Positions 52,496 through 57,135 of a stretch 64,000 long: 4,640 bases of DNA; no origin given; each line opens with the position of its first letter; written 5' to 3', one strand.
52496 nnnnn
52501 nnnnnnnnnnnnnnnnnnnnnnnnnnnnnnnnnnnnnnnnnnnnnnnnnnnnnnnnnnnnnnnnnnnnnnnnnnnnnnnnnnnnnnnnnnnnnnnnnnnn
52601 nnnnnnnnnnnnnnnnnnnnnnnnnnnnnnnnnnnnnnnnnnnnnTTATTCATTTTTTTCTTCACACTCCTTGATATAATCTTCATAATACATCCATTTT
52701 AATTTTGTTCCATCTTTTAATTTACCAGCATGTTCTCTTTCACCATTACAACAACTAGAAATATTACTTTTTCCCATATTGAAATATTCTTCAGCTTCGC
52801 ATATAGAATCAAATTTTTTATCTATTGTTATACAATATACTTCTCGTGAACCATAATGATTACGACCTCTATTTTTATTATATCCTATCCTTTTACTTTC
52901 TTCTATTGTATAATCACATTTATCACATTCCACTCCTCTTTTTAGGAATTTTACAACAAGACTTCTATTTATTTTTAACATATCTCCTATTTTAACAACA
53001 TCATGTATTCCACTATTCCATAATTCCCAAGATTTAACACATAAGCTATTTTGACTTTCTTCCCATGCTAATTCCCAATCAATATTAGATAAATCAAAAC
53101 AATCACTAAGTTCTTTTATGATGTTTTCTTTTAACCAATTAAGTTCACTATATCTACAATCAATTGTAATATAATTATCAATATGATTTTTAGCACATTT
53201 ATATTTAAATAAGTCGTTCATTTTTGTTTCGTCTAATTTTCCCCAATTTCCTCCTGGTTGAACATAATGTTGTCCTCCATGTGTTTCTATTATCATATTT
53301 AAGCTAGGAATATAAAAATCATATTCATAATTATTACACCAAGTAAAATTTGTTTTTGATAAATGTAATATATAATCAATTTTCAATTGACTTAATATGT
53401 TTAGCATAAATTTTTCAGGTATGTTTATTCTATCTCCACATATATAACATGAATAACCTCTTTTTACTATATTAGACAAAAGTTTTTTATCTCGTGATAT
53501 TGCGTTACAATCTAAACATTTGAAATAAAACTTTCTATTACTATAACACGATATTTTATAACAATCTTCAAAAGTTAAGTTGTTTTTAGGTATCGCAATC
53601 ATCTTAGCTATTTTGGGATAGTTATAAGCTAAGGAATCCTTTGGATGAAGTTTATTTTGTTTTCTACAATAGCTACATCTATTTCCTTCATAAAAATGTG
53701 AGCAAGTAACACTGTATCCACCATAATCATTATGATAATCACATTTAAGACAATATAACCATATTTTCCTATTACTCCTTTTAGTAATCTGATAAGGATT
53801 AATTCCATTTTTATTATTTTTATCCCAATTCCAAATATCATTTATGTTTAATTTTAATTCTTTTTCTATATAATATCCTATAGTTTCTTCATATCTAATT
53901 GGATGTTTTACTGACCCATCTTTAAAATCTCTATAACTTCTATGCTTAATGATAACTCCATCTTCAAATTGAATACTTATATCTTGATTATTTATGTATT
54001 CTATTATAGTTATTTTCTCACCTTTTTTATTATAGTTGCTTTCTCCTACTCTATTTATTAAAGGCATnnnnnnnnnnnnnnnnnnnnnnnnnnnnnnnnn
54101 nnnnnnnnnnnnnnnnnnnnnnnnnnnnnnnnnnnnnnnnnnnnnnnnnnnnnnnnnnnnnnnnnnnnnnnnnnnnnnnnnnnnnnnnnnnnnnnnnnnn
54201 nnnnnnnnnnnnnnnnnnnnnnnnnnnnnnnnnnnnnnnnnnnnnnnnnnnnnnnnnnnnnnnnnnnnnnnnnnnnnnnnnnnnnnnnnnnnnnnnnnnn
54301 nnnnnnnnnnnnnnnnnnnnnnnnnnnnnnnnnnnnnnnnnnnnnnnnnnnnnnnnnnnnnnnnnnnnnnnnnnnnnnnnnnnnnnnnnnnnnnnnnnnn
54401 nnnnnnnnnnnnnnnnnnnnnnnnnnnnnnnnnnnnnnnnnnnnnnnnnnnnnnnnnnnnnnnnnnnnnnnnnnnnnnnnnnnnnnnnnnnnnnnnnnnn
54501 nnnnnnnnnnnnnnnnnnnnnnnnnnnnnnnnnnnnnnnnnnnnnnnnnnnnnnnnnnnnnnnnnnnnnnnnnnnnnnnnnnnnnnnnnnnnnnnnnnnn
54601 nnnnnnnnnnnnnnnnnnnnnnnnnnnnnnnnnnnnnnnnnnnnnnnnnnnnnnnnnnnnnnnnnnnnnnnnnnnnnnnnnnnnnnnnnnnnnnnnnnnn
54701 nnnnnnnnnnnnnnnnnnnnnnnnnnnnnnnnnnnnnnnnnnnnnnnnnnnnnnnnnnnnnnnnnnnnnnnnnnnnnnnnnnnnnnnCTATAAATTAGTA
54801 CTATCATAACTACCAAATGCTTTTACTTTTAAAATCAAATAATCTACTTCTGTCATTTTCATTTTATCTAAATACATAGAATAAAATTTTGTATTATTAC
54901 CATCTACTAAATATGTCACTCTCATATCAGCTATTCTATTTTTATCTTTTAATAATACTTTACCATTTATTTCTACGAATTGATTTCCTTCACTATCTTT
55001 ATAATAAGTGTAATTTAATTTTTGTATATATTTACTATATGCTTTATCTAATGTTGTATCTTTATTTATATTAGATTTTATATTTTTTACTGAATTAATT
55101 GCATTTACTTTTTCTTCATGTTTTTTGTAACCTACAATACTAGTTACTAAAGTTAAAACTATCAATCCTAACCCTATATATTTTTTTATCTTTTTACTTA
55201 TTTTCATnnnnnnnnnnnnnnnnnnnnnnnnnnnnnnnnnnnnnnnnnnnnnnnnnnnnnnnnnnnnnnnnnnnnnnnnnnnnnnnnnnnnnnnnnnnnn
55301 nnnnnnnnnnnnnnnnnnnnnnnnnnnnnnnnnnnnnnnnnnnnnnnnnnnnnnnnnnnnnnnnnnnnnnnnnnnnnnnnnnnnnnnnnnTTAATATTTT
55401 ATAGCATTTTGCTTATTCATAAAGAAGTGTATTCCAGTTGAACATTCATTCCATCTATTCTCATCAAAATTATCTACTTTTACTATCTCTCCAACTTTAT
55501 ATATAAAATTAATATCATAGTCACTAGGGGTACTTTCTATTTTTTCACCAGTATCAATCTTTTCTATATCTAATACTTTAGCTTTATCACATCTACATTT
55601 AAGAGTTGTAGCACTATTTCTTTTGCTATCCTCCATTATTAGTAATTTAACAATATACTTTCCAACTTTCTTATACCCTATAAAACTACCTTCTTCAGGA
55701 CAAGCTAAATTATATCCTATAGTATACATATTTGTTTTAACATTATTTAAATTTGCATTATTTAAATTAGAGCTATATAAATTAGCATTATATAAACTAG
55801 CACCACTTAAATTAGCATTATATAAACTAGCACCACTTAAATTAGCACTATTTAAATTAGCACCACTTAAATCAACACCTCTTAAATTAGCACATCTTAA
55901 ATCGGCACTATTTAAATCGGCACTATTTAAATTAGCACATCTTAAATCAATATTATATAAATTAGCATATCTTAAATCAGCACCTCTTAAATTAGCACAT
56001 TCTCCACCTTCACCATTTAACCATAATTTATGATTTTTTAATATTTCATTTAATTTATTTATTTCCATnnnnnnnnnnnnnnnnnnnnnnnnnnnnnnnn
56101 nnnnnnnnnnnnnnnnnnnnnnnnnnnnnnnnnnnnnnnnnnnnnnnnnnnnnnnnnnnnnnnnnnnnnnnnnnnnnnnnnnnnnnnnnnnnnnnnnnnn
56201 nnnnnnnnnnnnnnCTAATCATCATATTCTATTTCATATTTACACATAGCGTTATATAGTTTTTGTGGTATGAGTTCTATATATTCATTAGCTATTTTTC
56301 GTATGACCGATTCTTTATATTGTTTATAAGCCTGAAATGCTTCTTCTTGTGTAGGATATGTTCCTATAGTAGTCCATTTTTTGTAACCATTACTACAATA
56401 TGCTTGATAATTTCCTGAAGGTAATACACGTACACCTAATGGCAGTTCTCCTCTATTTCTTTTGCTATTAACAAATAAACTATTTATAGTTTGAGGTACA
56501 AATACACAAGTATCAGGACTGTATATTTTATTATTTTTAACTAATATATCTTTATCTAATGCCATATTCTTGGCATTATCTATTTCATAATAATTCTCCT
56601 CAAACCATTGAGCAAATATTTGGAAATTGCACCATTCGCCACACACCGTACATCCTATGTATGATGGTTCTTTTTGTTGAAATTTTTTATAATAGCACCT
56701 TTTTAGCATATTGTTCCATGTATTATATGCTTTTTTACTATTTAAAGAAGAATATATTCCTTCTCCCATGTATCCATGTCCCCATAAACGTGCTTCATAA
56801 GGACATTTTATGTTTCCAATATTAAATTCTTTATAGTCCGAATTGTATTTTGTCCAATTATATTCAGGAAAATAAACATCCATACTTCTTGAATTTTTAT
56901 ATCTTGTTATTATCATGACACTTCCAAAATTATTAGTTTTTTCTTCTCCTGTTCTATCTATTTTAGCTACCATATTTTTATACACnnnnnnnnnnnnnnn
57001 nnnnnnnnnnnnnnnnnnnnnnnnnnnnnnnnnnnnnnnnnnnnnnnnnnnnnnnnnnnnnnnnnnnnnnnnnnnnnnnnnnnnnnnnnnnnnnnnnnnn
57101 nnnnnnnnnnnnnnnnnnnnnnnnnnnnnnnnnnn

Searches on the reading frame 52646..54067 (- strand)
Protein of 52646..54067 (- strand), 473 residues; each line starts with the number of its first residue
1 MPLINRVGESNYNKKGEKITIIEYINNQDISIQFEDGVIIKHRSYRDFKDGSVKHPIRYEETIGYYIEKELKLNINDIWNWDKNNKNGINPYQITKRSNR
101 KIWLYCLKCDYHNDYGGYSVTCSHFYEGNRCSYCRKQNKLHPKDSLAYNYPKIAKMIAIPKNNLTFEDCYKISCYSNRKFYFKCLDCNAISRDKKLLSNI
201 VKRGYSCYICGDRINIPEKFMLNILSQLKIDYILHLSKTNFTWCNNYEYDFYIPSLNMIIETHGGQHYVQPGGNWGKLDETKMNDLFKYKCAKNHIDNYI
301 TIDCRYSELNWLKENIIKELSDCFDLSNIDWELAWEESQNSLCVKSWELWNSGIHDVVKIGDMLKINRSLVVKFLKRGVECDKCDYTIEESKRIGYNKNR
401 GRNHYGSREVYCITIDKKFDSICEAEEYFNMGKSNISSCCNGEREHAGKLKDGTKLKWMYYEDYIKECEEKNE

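Call 34: search_protein_families(library=pfam, proteins=[window:52646-54067:-], max_evalue=0.001)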
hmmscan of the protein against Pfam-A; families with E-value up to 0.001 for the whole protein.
window:52646-54067:- (473 aa): 2 families
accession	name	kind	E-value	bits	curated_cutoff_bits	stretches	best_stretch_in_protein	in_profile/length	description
PF14311.12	DUF4379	-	5.3e-05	23.8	24.5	1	80-136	4-55/56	Probable Treble clef zinc finger domain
PF22083.2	I-HmuI_NUMOD-like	-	0.00012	22.1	27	1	417-448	10-41/46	DNA endonuclease I-HmuI-like, NUMOD-like domain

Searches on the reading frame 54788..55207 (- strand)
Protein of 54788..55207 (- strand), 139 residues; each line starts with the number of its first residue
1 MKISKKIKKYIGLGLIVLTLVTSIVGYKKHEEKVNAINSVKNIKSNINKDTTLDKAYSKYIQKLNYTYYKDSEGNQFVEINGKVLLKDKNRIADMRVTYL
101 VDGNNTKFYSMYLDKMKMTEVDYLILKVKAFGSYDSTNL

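Call 59: search_protein_families(library=pfam, proteins=[window:54788-55207:-], max_evalue=0.01)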
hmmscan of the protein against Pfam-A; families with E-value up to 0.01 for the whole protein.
window:54788-55207:- (139 aa): 2 families
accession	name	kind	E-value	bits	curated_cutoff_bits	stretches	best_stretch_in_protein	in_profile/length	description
PF13786.12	DUF4179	-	0.00094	20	30.1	1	4-68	3-67/94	Domain of unknown function (DUF4179)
PF24163.2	HCP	-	0.0084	16.7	27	1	18-105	31-113/169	Head completion protein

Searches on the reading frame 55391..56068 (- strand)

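Call 34: search_protein_families(library=pfam, proteins=[window:55391-56068:-], max_evalue=0.001)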
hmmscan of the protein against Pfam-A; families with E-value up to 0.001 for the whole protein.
window:55391-56068:- (225 aa): 4 families
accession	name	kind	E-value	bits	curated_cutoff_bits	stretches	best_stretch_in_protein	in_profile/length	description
PF19062.5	DUF5758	-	3.6e-39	133.4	26.9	1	120-222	2-105/105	Family of unknown function (DUF5758)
PF00805.28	Pentapeptide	-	2.7e-26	91.2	20.2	3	60-97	1-38/40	Pentapeptide repeats (8 copies)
PF13599.13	Pentapeptide_4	-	3.2e-09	37.2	38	0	26-72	32-78/78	Pentapeptide repeat region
PF13576.12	Pentapeptide_3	-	0.00012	22.7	27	0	60-95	4-42/48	Pentapeptide repeats (9 copies)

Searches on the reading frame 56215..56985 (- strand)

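Call 34: search_protein_families(library=pfam, proteins=[window:56215-56985:-], max_evalue=0.001)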
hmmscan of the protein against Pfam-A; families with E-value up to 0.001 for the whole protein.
window:56215-56985:- (256 aa): 1 family
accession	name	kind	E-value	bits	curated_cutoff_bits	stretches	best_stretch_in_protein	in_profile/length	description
PF00847.26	AP2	-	7.5e-05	23.4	33.3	1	184-227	5-51/54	AP2 domain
